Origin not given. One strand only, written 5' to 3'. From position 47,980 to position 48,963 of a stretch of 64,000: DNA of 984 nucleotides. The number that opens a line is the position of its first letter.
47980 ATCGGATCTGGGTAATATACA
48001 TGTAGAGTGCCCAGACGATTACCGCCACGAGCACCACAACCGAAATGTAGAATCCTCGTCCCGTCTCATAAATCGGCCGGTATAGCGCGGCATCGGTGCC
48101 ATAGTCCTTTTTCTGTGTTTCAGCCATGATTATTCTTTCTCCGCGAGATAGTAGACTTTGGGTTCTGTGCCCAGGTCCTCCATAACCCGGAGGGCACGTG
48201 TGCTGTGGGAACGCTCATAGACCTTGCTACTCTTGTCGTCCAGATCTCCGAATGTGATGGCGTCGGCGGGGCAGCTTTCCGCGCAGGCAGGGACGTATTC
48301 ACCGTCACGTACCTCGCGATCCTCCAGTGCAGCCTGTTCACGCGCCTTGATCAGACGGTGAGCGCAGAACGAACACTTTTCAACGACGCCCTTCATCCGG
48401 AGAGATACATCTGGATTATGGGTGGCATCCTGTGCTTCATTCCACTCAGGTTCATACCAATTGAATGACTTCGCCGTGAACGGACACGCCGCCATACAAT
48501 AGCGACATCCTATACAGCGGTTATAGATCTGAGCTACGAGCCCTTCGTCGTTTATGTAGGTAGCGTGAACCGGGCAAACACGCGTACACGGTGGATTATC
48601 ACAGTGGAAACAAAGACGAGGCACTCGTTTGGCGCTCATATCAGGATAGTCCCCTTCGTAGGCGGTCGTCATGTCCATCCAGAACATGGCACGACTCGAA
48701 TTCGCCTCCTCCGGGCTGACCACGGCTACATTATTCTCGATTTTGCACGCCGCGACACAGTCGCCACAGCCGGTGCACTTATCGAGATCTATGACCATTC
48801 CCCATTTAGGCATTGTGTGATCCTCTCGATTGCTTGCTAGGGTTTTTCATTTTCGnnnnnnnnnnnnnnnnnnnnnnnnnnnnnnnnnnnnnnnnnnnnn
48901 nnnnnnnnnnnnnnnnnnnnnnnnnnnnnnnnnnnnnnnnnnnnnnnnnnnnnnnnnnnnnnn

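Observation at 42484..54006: Candidate extracellular electron-transfer system: ACIII/Qrc-like quinone module + porin-cytochrome triad + T9SS-sorted heme-domain protein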

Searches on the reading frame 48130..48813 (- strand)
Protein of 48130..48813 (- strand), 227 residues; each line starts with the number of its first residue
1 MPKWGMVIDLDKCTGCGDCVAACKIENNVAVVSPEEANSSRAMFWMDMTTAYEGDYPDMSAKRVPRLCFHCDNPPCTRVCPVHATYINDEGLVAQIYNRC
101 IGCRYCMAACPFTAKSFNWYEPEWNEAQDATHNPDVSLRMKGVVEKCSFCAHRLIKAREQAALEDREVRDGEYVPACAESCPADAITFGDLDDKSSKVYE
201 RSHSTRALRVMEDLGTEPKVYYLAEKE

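Call 4: search_protein_families(library=pfam, proteins=[window:48130-48813:-], max_evalue=0.01)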
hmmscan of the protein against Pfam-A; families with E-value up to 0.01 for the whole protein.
window:48130-48813:- (227 aa): 15 families
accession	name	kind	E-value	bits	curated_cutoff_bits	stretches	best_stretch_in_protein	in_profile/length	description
PF12838.12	Fer4_7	-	2.7e-15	57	27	2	12-84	1-52/52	4Fe-4S dicluster domain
PF13237.11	Fer4_10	-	1.7e-14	53.9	25.5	3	63-111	4-53/53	4Fe-4S dicluster domain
PF13187.11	Fer4_9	-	9.4e-13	48.4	27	2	12-83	1-50/52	4Fe-4S dicluster domain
PF13183.11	Fer4_8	-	3.7e-11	43.8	27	2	10-83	2-67/68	4Fe-4S dicluster domain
PF13247.11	Fer4_11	-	5.8e-11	42.9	26.2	1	64-123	6-67/100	4Fe-4S dicluster domain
PF12837.12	Fer4_6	-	7.5e-11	41.9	25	2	7-24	3-20/24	4Fe-4S binding domain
PF00037.32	Fer4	-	1.6e-10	40.7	21.1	2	96-113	4-21/24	4Fe-4S binding domain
PF25160.1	LdpA_Fe-S-bd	-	2.2e-10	40.6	27.6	1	71-113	5-41/49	LdpA Fe-S cluster-binding domain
PF12797.12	Fer4_2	-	2.8e-10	39.9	24.5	2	4-24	1-21/22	4Fe-4S binding domain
PF13484.11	Fer4_16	-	9.9e-08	33.1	30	0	12-82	1-65/66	4Fe-4S double cluster binding domain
PF13534.11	Fer4_17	-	3.3e-07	31.2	22.2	1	99-150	1-49/61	4Fe-4S dicluster domain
PF14697.11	Fer4_21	-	4.5e-06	27.1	35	1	67-112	7-53/59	4Fe-4S dicluster domain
PF13459.11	Fer4_15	-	0.00034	21.7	22.4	1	7-24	2-19/66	4Fe-4S single cluster domain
PF12798.12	Fer4_3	-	0.00057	21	27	0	100-114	1-15/15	4Fe-4S binding domain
PF12800.12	Fer4_4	-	0.00095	19.8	24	0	11-24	2-15/17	4Fe-4S binding domain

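Call 5: search_protein_families(library=ncbifam, proteins=[window:48130-48813:-], max_evalue=0.01)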
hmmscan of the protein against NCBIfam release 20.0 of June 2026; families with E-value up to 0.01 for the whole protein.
window:48130-48813:- (227 aa): 73 families (the best 25 are shown)
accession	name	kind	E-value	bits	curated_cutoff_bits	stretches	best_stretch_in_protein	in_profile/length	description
NF041782.1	mnquin_red_QrcC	equivalog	2.2e-85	286.1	400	1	4-227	1-229/239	menaquinone reductase iron-sulfur cluster-binding subunit QrcC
NF045797.1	DsrO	equivalog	5.8e-56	189.5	200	1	3-223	43-234/235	sulfate reduction electron transfer complex DsrMKJOP subunit DsrO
NF041715.1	arsenate_red_ArrB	equivalog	6.7e-42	143.6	450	2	3-126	2-115/233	arsenate respiratory reductase iron-sulfur subunit ArrB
TIGR03149.1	cyt_nit_nrfC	equivalog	1.2e-33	116.4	377.6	2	3-118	38-145/225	cytochrome c nitrite reductase Fe-S protein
NF011569.0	PRK14993.1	equivalog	1.6e-33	116.2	416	1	3-224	43-223/244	tetrathionate reductase subunit TtrB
NF038355.1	FDH3_beta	equivalog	3.2e-23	82.7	240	1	6-201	5-173/180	formate dehydrogenase FDH3 subunit beta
NF008134.0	PRK10882.1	equivalog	1.7e-22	80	263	1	5-202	40-219/329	hydrogenase 2 operon protein HybA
TIGR02951.1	DMSO_dmsB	equivalog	2.3e-22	79.7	214.1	1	4-195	2-157/161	DMSO/selenate family reductase complex B subunit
TIGR03478.1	DMSO_red_II_bet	subfamily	4.9e-22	78.3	480.7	2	53-223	116-253/321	DMSO reductase family type II enzyme, iron-sulfur subunit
NF042979.1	EthbenzDh_ebdB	equivalog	7.2e-19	67.8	740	3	54-118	139-204/354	ethylbenzene dehydrogenase subunit beta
NF045715.1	sulf_resp_HmcB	equivalog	2e-17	63.3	420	1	5-196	38-203/307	sulfate respiration complex iron-sulfur protein HmcB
NF007382.0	PRK09898.1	equivalog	4.9e-14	52.3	213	1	6-116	61-172/208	ferredoxin-like protein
NF009408.0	PRK12769.1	equivalog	1.4e-13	49.8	1003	1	8-190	7-146/659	formate-dependent uric acid utilization protein AegA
TIGR01660.1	narH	equivalog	3.5e-13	48.8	524.05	1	37-120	152-236/492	nitrate reductase subunit beta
TIGR01582.1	FDH-beta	equivalog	4.4e-12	45.7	334.7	1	6-196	24-187/283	formate dehydrogenase subunit beta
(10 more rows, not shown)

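Call 66: search_solved_structures(query=window:48130-48813:-, max_evalue=1e-15)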
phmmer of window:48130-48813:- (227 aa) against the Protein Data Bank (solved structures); distinct sequences matched with E-value up to 1e-15: 8.
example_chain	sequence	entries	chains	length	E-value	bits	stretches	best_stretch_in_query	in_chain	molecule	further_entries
6f0k_B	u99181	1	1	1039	1.2e-58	201.5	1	3-224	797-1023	Fe-S-cluster-containing hydrogenase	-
6lod_B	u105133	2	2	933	7.1e-51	176.1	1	3-225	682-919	Fe-S-cluster-containing hydrogenase components 1-like protein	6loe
8k9e_B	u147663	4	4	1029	8.7e-48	166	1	3-225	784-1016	Fe-S-cluster-containing hydrogenase components 1-like protein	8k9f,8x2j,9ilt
6btm_B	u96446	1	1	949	1.8e-44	155.1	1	53-223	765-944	Alternative Complex III subunit B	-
6cz7_B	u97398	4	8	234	1.1e-37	132.9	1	4-137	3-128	4Fe-4S ferredoxin, iron-sulfur binding domain protein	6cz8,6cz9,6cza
2vpw_B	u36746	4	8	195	4.5e-31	111.3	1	1-116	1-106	NRFC PROTEIN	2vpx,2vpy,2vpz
4ydd_B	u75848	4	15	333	4e-18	68.9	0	53-119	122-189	DMSO reductase family type II enzyme, iron-sulfur subunit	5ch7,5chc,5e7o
2ivf_B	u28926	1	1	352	6.5e-18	68.2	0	54-118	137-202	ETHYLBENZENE DEHYDROGENASE BETA-SUBUNIT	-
